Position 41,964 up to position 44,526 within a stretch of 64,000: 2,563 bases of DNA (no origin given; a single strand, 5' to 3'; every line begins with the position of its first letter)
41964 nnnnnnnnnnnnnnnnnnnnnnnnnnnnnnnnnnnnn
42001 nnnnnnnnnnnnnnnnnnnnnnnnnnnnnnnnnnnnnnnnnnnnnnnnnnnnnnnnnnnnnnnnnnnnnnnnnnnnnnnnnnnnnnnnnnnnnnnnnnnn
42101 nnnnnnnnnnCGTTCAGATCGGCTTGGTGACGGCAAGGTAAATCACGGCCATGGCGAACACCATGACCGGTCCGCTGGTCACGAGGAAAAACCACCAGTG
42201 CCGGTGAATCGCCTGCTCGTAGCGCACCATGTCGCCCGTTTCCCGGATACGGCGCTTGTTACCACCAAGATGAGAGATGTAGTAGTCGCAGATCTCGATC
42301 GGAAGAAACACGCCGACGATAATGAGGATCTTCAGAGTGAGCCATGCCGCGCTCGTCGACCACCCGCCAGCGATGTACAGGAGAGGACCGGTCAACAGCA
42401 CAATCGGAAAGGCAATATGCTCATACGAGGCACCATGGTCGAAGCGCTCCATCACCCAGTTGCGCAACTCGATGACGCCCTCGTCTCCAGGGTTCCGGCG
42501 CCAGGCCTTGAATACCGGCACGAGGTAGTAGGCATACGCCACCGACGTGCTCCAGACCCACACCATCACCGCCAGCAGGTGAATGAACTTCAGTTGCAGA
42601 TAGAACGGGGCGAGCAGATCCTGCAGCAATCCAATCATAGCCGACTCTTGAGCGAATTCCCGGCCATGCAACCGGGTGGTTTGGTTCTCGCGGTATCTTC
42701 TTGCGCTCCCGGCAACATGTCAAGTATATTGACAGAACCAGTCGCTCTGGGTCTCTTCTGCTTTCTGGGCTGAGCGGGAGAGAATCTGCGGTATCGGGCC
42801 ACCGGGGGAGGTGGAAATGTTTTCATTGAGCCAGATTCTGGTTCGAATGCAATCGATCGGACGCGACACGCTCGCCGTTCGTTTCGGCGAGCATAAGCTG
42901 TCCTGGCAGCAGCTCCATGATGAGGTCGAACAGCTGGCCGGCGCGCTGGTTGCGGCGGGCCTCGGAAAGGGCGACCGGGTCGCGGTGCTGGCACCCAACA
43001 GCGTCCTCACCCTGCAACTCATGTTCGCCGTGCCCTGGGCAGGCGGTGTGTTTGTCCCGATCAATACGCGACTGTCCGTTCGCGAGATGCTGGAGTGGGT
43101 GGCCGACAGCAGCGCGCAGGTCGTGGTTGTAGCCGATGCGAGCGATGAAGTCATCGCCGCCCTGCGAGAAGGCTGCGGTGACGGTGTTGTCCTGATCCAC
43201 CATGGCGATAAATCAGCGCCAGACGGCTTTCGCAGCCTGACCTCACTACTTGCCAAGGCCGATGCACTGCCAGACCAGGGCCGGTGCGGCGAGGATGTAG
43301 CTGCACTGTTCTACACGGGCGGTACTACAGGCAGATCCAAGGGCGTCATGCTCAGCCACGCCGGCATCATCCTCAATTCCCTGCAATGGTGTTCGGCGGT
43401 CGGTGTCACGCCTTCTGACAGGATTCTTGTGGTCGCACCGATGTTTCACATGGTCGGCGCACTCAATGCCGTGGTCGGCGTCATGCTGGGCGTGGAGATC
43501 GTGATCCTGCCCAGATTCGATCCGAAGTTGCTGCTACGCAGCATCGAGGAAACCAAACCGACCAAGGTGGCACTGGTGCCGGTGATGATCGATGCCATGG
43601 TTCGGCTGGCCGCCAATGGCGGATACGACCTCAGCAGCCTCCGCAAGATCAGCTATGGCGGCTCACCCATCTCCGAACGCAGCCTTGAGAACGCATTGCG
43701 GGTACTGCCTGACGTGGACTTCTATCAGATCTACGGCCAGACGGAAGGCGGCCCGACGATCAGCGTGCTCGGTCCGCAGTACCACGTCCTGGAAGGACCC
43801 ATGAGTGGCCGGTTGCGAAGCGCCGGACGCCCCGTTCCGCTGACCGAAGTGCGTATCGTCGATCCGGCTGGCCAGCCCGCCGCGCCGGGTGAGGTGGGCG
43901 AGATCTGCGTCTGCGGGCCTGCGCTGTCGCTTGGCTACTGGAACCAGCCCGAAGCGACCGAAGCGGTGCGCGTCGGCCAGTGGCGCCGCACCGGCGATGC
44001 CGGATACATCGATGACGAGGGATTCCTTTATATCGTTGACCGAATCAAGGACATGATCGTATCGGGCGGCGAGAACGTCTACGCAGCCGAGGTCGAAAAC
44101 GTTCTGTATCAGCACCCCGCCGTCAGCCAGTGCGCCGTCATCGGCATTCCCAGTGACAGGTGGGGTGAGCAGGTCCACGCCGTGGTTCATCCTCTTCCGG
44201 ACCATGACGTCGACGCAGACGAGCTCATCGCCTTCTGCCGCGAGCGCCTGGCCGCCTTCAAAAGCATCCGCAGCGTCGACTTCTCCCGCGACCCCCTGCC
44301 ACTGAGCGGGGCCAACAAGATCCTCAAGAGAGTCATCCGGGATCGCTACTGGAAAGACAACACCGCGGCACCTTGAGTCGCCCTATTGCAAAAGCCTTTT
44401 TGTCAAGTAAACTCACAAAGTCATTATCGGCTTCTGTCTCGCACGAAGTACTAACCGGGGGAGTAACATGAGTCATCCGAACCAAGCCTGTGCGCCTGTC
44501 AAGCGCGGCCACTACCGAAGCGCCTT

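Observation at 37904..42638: Split ACAD10/11-type (Lva-like) 4-hydroxyacyl-CoA kinase plus phospho-eliminating dehydrogenase operon, extended by two unknown membrane proteins and an alpha/beta hydrolase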

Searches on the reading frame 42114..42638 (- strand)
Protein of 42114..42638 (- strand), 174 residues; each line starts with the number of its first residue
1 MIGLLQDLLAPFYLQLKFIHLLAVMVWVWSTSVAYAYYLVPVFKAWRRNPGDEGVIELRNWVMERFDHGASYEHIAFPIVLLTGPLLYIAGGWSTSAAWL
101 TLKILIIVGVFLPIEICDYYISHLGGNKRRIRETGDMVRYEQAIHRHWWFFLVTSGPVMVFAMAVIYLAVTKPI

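Call 3: search_protein_families(library=pfam, proteins=[window:42114-42638:-], max_evalue=0.01)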
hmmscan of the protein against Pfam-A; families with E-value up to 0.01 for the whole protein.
window:42114-42638:- (174 aa): 0 families

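Call 4: search_protein_families(library=ncbifam, proteins=[window:42114-42638:-], max_evalue=0.01)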
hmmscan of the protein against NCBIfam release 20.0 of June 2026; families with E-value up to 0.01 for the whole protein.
window:42114-42638:- (174 aa): 0 families

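Call 12: find_homologous_proteins(query=window:42114-42638:-, max_evalue=0.001)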
Query window:42114-42638:- (174 aa): 198 proteins with E <= 0.001 among 232 candidates; the best 120 are listed.
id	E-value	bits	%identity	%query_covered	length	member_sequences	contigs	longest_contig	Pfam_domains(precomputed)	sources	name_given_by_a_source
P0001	6.8e-113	393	100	100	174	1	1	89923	-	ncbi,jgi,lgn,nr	ncbi:MAG: hypothetical protein JJU27_00825 [Gammaproteobacteria bacterium]|nr:hypothetical protein [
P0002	4.5e-85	302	73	99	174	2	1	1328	PF10027.15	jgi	jgi:uncharacterized membrane protein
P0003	1.4e-83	297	69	100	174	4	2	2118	-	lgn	-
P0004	9.3e-82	291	70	100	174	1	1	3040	-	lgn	-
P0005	8.0e-81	288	67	100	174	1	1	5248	-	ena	-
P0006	1.2e-79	284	66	99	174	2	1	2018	-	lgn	-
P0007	2.9e-79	283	67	99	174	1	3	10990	PF10027.15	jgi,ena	-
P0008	5.4e-79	282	66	99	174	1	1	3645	-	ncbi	ncbi:MAG: hypothetical protein ACR2PS_01950 [Pseudomonadales bacterium]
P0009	1.2e-78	281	69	96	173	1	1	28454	-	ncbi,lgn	ncbi:MAG: hypothetical protein WBQ17_06335 [Rhizomicrobium sp.]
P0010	3.0e-78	280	67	100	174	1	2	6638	-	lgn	-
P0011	6.1e-78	279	68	99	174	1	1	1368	-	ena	-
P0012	6.5e-78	279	67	100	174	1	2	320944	PF10027.15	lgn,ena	-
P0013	7.7e-78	278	64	100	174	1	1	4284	-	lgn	-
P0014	1.3e-77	278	68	95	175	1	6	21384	-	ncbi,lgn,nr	ncbi:MAG: hypothetical protein P4L83_24040 [Nevskia sp.]|nr:hypothetical protein [Nevskia sp.]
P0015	1.4e-77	278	65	99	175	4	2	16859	-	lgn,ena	-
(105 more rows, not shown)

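Call 15: find_related_loci(query=A1, collection=genome_contigs, flank=10000)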
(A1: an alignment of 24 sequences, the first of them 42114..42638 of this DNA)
Query A1 (174 aa) in genome_contigs; peptide patterns used: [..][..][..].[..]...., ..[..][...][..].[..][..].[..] (x = any residue, [..] = any of these).
86 stretches matched a pattern; 76 encode a relative of the query (tblastn E <= 1e-3); 74 distinct loci.
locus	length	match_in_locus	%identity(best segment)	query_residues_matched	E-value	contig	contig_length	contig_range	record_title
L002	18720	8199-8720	71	1-174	3e-87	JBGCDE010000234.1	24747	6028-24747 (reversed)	MAG: Pseudomonadales bacterium isolate SGMAG-84 contig234, whole genome shotgun sequence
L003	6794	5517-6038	70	1-174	1e-83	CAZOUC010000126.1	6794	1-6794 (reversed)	MAG TPA_asm: uncultured Enterobacteriaceae bacterium isolate SRP141376_co5_195 genome assembly, contig: NODE_26596_lengt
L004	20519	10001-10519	66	1-173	1e-81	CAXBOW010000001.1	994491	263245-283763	MAG TPA_asm: uncultured Haliea sp. isolate ERR2762188_binner12_Refined_25 genome assembly, contig: ERZ3421808.2, whole g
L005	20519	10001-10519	66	1-173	3e-81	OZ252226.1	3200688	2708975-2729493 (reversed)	MAG: Candidatus Foliamicus sp. isolate d29f3963-6957-41e9-9ff2-16a1be17ee2c genome assembly, chromosome: 1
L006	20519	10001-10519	66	1-173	1e-80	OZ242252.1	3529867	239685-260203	MAG: Candidatus Foliamicus sp. isolate 8837b1df-4c2a-421f-9400-f743960723ed genome assembly, chromosome: 1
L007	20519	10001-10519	64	1-173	4e-80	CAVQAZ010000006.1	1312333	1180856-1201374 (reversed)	MAG: uncultured Gammaproteobacteria bacterium isolate MFD09964.bin.1.308 genome assembly, contig: contig_4337, whole gen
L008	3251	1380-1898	66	1-173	1e-80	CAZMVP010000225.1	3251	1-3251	MAG TPA_asm: uncultured Chromatiaceae bacterium isolate binchicken_co235_204 genome assembly, contig: NODE_59546_length_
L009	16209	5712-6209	68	9-174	2e-79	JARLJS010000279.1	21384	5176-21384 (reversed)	MAG: Nevskia sp. isolate MAG_CA22 MetaCoAG_Bin_22_Anoxic_k141_2605955, whole genome shotgun sequence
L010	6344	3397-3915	64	1-173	7e-78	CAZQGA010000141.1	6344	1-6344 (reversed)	MAG TPA_asm: uncultured Chromatiaceae bacterium isolate binchicken_co235_114 genome assembly, contig: NODE_26770_length_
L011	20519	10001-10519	66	1-173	1e-76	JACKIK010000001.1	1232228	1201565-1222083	MAG: Hyphomonas sp. isolate HK-STAS-PROT-6 HK-STAS-PROT-6_1, whole genome shotgun sequence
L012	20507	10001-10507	66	5-173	9e-77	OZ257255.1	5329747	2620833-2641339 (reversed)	MAG: Rhodospirillaceae bacterium isolate 33f73c23-9319-4729-b8dc-0acde0dde0e5 genome assembly, chromosome: 1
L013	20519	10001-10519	63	1-173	4e-76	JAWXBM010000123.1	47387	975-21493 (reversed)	MAG: Lysobacterales bacterium isolate MP6IB1.21 k99_1185064, whole genome shotgun sequence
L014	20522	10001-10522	62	1-173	8e-76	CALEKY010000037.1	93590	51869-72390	MAG TPA_asm: uncultured Sinobacteraceae bacterium isolate SRR5251193_bin.4_CONCOCT_v1.1_MAG genome assembly, contig: ERZ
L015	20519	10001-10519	63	1-173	2e-75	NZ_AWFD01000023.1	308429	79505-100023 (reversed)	Hyphomonas sp. CY54-11-8 contig3, whole genome shotgun sequence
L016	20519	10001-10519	64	1-173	2e-75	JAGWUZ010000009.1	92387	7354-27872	MAG: Sphingomonadales bacterium isolate REEB408 contig-150_150, whole genome shotgun sequence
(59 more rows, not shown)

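Call 41: search_protein_families(library=pfam, alignment_id=A1, max_evalue=1)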
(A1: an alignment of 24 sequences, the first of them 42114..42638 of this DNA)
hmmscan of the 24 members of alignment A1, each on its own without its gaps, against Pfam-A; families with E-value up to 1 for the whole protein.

A. member 1, window:42114-42638:- (174 aa): 2 families
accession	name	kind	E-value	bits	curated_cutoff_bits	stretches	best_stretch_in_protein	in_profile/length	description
PF10027.14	DUF2269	-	0.013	16.1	28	1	16-173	3-150/150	Predicted integral membrane protein (DUF2269)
PF04247.17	SirB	-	0.21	12.2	30.9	1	73-108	42-78/120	Invasion gene expression up-regulator, SirB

B. families by the number of members that match (of 24 scanned): 9 families
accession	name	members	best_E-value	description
PF03653.18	UPF0093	21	9.5e-06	Uncharacterised protein family (UPF0093)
PF10027.14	DUF2269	15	1.3e-05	Predicted integral membrane protein (DUF2269)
PF04247.17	SirB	4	0.082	Invasion gene expression up-regulator, SirB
PF24800.1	DUF7702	2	0.011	Domain of unknown function (DUF7702)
PF07637.16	PSD5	1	0.014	Protein of unknown function (DUF1595)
PF02386.22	TrkH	1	0.027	Cation transport protein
PF15176.11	LRR19-TM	1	0.05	Leucine-rich repeat family 19 TM domain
PF13268.11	DUF4059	1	0.091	Protein of unknown function (DUF4059)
PF05425.18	CopD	1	0.29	Copper resistance protein D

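Call 42: predict_structure(alignment_id=A1)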
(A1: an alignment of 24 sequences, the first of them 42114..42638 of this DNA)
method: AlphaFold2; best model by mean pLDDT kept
length: 174 residues; sequences in the alignment: 24
mean_pLDDT: 86.7   pTM: 0.78
mean pLDDT of the five models: 86.7, 84.3, 83.5, 83.1, 82.6
residues with pLDDT >= 90: 72; 70-90: 94; 50-70: 8; < 50: 0
segments of 3 or more residues with pLDDT < 50: none
pLDDT, mean of each block of 10 residues (from residue 1): 82 89 86 87 94 95 89 88 85 70 87 92 82 91 92 90 84 67
secondary structure, 60 per line:
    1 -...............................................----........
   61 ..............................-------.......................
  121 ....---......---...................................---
elements in order: H2-48 H53-90 H98-124 H128-133 H137-171

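Call 68: search_protein_representatives(alignment_id=A1)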
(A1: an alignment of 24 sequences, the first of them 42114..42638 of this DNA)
Query: 24 sequences, 174 profile positions. Proteins with E-value up to 0.001 (for the whole library): 124; up to 1e-10: 68; up to 1e-30: 18. The best 124 are listed.
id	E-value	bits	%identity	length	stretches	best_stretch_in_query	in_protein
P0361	4.2e-70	251.2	-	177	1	3-174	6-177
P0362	4.7e-53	195.7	-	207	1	57-174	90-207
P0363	1.7e-51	190.6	-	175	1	1-174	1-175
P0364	5.4e-48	179.2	-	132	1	1-98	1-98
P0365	9.2e-48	178.5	-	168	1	1-133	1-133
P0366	1.7e-46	174.4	-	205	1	4-174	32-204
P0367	5.0e-46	172.8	-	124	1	54-173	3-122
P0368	1.4e-40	155.1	-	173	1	75-174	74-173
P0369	1.4e-39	151.8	-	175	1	1-174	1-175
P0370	2.6e-38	147.7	-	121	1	13-126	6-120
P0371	1.8e-37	144.9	-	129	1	47-174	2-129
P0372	7.2e-36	139.7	-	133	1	2-129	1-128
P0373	1.4e-35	138.8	-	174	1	2-173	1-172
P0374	4.5e-32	127.4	-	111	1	1-95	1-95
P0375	1.8e-31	125.4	-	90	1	86-172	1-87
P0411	1.2e-14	70.6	-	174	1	18-173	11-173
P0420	7.8e-12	61.5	-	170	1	17-171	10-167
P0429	1.4e-10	57.4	-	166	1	13-172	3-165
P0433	2.9e-09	53.1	-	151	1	13-172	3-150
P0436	7.6e-09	51.7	-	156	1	13-173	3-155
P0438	1.8e-08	50.5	-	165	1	11-173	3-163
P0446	3.0e-07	46.6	-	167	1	18-173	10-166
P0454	2.5e-06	43.5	-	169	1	16-173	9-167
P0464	2.7e-05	40.2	-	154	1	13-172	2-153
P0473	2.0e-04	37.4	-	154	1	15-172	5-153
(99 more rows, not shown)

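Call 69: search_protein_families(library=pfam, proteins=[P0411, P0420, P0429, P0433, P0436, P0438, P0446, P0454, P0464, P0473], max_evalue=0.01)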
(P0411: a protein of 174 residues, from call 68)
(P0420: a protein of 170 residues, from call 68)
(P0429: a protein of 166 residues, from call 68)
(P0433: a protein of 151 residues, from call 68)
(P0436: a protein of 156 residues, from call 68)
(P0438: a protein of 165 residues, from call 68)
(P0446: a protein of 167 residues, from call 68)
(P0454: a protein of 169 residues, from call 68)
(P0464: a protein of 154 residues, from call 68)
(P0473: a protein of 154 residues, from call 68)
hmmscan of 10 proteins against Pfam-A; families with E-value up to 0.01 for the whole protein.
P0411 (174 aa): 0 families

P0420 (170 aa): 1 family
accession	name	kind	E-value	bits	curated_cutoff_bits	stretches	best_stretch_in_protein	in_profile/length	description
PF05425.18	CopD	-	0.00019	22.2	32.1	1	61-158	9-102/105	Copper resistance protein D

P0429 (166 aa): 3 families
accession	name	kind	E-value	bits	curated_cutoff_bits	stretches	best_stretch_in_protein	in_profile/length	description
PF10027.14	DUF2269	-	8.5e-10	39.3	28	1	5-165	2-149/150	Predicted integral membrane protein (DUF2269)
PF09980.14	DUF2214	-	0.00077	19.9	34.1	1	68-163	49-140/147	Predicted membrane protein (DUF2214)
PF04247.17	SirB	-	0.0015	19.1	30.9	1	58-116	35-94/120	Invasion gene expression up-regulator, SirB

P0433 (151 aa): 5 families
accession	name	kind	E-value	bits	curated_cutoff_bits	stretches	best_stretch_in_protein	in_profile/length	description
PF10027.14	DUF2269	-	6.1e-15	56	28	1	5-150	2-149/150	Predicted integral membrane protein (DUF2269)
PF03653.18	UPF0093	-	1e-05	26.3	34.2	1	2-98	4-103/146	Uncharacterised protein family (UPF0093)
PF13347.12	MFS_2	-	0.0017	17.4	27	1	60-144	76-158/427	MFS/sugar transport protein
PF04247.17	SirB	-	0.0021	18.6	30.9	1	37-93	26-81/120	Invasion gene expression up-regulator, SirB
PF11239.13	DUF3040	-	0.0027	18.4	24.7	0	32-83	20-71/84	Protein of unknown function (DUF3040)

P0436 (156 aa): 3 families
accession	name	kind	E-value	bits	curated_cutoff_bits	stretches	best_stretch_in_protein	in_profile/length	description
PF10027.14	DUF2269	-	8.3e-08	32.9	28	1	5-155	2-150/150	Predicted integral membrane protein (DUF2269)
PF03653.18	UPF0093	-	8e-07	29.9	34.2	1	2-105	4-107/146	Uncharacterised protein family (UPF0093)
PF04247.17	SirB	-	0.00038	21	30.9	1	3-97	1-85/120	Invasion gene expression up-regulator, SirB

P0438 (165 aa): 0 families

P0446 (167 aa): 0 families

P0454 (169 aa): 2 families
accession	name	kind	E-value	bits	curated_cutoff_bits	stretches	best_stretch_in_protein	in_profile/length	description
PF10027.14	DUF2269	-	2.9e-05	24.6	28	1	8-167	2-150/150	Predicted integral membrane protein (DUF2269)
PF03653.18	UPF0093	-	0.0011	19.8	34.2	1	8-131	7-117/146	Uncharacterised protein family (UPF0093)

P0464 (154 aa): 4 families
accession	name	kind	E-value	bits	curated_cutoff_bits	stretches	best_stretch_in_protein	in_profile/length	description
PF10027.14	DUF2269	-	2.3e-05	24.9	28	1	5-153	3-149/150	Predicted integral membrane protein (DUF2269)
PF04247.17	SirB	-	0.0017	18.9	30.9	1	39-94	30-83/120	Invasion gene expression up-regulator, SirB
PF03653.18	UPF0093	-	0.0023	18.6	34.2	1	2-99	5-105/146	Uncharacterised protein family (UPF0093)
PF09980.14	DUF2214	-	0.0047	17.3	34.1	1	56-134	49-130/147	Predicted membrane protein (DUF2214)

P0473 (154 aa): 1 family
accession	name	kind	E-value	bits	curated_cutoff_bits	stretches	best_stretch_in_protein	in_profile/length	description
PF10027.14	DUF2269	-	0.0036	17.8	28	1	5-94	2-94/150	Predicted integral membrane protein (DUF2269)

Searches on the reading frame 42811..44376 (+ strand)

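Call 3: search_protein_families(library=pfam, proteins=[window:42811-44376:+], max_evalue=0.01)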
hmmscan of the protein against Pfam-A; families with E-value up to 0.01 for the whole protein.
window:42811-44376:+ (521 aa): 2 families
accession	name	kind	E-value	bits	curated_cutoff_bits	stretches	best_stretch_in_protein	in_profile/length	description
PF00501.34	AMP-binding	-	6.2e-84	282.5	29.9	1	19-377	10-384/384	AMP-binding enzyme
PF13193.12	AMP-binding_C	-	4e-15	56.9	24.5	1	427-501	1-74/76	AMP-binding enzyme C-terminal domain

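Call 4: search_protein_families(library=ncbifam, proteins=[window:42811-44376:+], max_evalue=0.01)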
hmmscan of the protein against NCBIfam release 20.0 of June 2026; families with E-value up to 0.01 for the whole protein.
window:42811-44376:+ (521 aa): 107 families (the best 25 are shown)
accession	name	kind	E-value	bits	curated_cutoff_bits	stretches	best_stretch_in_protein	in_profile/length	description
NF004837.0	PRK06187.1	subfamily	1.3e-139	465.8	476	1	5-518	9-527/531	long-chain-fatty-acid--CoA ligase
NF006182.0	PRK08316.1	subfamily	9.2e-117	390.7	663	1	6-516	13-520/523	fatty acyl-CoA synthetase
NF004797.0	PRK06145.1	equivalog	2.1e-104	349.6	850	1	3-513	1-495/499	acyl-CoA synthetase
NF005676.0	PRK07470.1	equivalog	2.3e-97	326.8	774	1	4-513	20-529/544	acyl-CoA synthetase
NF005801.1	PRK07656.1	equivalog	6.9e-94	315.3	657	1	18-510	15-500/500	FadD3 family acyl-CoA ligase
NF009233.0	PRK12583.1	subfamily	3.2e-91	306.4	832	2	160-513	200-550/558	fatty acid CoA ligase family protein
NF002966.0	PRK03640.1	equivalog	1.2e-90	304.5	556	1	13-511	11-478/483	o-succinylbenzoate--CoA ligase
NF005857.1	PRK07786.1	exception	4.4e-90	302.6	733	1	12-513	17-512/513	fatty-acid--CoA ligase FadD5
NF006181.0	PRK08314.1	subfamily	4.2e-88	296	705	1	19-517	39-558/563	long-chain-fatty-acid--CoA ligase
NF052269.1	Staph_lig_FadD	equivalog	2.2e-87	293.5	650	1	26-510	24-490/499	long-chain-fatty-acid--CoA ligase FadD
NF004114.0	PRK05605.1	equivalog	6.2e-87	292.2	766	2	159-515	219-571/575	long-chain-fatty-acid--CoA ligase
NF005307.0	PRK06839.1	equivalog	1.2e-81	274.9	748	1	18-508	16-488/496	o-succinylbenzoate--CoA ligase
NF005702.0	PRK07514.1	subfamily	4e-80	269.6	558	1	20-514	19-501/506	malonyl-CoA synthase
NF004838.1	PRK06188.1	equivalog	1.2e-79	268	875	1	10-514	15-524/524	fatty-acid--CoA ligase FadD8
NF006020.0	PRK08162.1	subfamily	3.3e-79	266.7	677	1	9-514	24-539/545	acyl-CoA synthetase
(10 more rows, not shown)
